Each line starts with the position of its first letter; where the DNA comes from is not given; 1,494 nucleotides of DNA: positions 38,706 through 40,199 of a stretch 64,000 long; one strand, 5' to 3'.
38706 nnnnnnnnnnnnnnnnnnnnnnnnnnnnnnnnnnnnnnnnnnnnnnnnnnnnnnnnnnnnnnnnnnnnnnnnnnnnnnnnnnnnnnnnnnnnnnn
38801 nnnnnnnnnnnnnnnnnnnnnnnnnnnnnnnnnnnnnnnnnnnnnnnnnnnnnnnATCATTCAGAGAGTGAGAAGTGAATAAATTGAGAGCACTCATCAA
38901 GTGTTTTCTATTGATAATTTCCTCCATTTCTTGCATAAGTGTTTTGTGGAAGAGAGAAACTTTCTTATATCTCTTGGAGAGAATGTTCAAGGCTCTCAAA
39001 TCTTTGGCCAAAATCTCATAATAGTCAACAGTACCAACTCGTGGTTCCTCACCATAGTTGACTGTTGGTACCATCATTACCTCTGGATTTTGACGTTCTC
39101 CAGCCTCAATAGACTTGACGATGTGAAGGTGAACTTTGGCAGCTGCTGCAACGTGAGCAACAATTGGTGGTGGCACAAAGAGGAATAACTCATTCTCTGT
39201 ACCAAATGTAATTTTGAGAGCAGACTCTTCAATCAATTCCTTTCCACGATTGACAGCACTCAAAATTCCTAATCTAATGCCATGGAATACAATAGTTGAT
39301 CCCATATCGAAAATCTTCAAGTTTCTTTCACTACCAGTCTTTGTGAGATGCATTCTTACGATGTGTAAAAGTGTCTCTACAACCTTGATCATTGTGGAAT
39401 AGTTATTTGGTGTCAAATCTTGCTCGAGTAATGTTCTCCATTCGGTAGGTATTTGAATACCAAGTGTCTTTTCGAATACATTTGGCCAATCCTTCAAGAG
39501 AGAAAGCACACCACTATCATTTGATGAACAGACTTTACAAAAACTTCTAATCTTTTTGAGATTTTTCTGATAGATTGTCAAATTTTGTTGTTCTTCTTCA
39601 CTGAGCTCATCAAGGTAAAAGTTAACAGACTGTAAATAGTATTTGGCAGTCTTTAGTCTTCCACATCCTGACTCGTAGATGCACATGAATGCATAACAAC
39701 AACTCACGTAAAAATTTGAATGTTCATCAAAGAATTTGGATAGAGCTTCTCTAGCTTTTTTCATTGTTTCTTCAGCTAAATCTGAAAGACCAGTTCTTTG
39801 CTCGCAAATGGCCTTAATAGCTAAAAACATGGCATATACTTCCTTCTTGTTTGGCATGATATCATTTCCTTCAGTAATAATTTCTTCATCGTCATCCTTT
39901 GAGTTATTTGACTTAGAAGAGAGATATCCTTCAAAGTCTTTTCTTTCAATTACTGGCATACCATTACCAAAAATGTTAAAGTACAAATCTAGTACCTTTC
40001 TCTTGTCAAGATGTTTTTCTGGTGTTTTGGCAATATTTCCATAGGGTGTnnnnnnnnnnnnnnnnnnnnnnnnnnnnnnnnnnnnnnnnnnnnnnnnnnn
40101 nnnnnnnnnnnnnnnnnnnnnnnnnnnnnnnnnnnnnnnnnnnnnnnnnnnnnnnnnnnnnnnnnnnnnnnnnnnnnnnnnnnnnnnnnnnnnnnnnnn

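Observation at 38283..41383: Fungal-type Zn2Cys6 factor outside a typical fungal genome context, with an intron inside the zinc cluster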

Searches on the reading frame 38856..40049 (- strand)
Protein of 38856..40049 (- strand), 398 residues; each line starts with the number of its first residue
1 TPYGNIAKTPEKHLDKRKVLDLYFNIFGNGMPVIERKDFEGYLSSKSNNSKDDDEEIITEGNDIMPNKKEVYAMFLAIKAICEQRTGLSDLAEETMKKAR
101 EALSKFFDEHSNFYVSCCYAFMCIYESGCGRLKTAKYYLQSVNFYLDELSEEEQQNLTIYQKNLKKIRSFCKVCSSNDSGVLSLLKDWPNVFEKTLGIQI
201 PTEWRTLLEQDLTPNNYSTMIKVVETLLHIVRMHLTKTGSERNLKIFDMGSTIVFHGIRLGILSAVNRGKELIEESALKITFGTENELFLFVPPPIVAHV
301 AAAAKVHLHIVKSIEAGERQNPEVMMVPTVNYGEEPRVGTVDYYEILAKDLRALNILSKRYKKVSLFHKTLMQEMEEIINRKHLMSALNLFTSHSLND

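Call 67: search_solved_structures(query=A3, max_evalue=10)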
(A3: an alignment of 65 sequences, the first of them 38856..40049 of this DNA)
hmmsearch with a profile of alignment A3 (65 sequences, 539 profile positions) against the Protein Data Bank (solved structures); distinct sequences matched with E-value up to 10: 28.
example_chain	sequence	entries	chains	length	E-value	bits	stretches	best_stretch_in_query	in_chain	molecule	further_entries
7uik_T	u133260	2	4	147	8.8e-09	37.9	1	26-83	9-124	Regulatory protein GAL4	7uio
1cld_A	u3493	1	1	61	1.4e-08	37.3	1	19-61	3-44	CD2-LAC9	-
1ajy_A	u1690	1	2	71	6.6e-07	31.7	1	25-74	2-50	PUT3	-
1zme_C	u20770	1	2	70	1.2e-06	30.9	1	26-74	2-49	PROLINE UTILIZATION TRANSCRIPTION ACTIVATOR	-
1d66_A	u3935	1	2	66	1.6e-06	30.4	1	26-66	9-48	PROTEIN (GAL4)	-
1pyc_A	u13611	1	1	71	2e-06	30.2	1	24-68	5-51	CYP1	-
1hwt_C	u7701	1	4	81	2.1e-06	30.1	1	24-75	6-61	PROTEIN (HEME ACTIVATOR PROTEIN)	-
6p7v_B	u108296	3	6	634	1e-05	27.8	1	26-66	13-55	Cep3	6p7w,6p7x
1qp9_A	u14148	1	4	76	1.2e-05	27.5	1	25-73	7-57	CYP1(HAP1-PC7) ACTIVATORY PROTEIN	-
2hap_C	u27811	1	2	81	1.6e-05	27.2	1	25-75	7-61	PROTEIN (HEME ACTIVATOR PROTEIN)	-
1aw6_A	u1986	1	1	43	4.8e-05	25.6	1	26-58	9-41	GAL4 (CD)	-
3coq_A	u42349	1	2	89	5.2e-05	25.5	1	27-68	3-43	Regulatory protein GAL4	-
2er8_A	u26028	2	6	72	0.0011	21.1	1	26-74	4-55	Regulatory protein LEU3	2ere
1pyi_A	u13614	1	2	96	0.0033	19.5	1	26-60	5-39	PROTEIN (PYRIMIDINE PATHWAY REGULATOR 1)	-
2erg_A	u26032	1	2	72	0.004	19.3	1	26-74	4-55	Regulatory protein LEU3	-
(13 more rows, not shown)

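Call 74: predict_structure(alignment_id=A3)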
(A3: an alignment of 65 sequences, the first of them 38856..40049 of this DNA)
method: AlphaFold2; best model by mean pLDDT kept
length: 398 residues; sequences in the alignment: 65
mean_pLDDT: 91.8   pTM: 0.90
mean pLDDT of the five models: 91.8, 90.9, 90.8, 90.6, 90.2
residues with pLDDT >= 90: 325; 70-90: 43; 50-70: 26; < 50: 4
segments of 3 or more residues with pLDDT < 50: 1-3
pLDDT, mean of each block of 10 residues (from residue 1): 57 95 89 96 71 58 80 98 96 98 94 98 98 97 97 96 95 84 87 90 95 97 95 91 91 96 97 98 96 94 98 98 94 92 98 98 97 98 95 79
secondary structure, 60 per line:
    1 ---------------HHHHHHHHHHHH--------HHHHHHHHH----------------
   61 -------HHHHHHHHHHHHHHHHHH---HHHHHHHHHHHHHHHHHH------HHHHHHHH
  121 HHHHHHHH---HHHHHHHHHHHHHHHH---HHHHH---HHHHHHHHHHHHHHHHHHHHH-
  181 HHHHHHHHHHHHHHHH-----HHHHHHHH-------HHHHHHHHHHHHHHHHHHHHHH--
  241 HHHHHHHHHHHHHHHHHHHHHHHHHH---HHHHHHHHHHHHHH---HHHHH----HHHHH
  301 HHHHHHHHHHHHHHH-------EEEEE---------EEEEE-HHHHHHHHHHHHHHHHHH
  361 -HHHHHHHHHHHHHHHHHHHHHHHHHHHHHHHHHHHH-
elements in order: H16-27 H36-44 H68-85 H89-106 H113-128 H132-147 H151-155 H159-179 H181-196 H202-209 H217-238 H241-266 H270-283 H287-291 H296-315 E323-327 E337-341 H343-360 H362-397
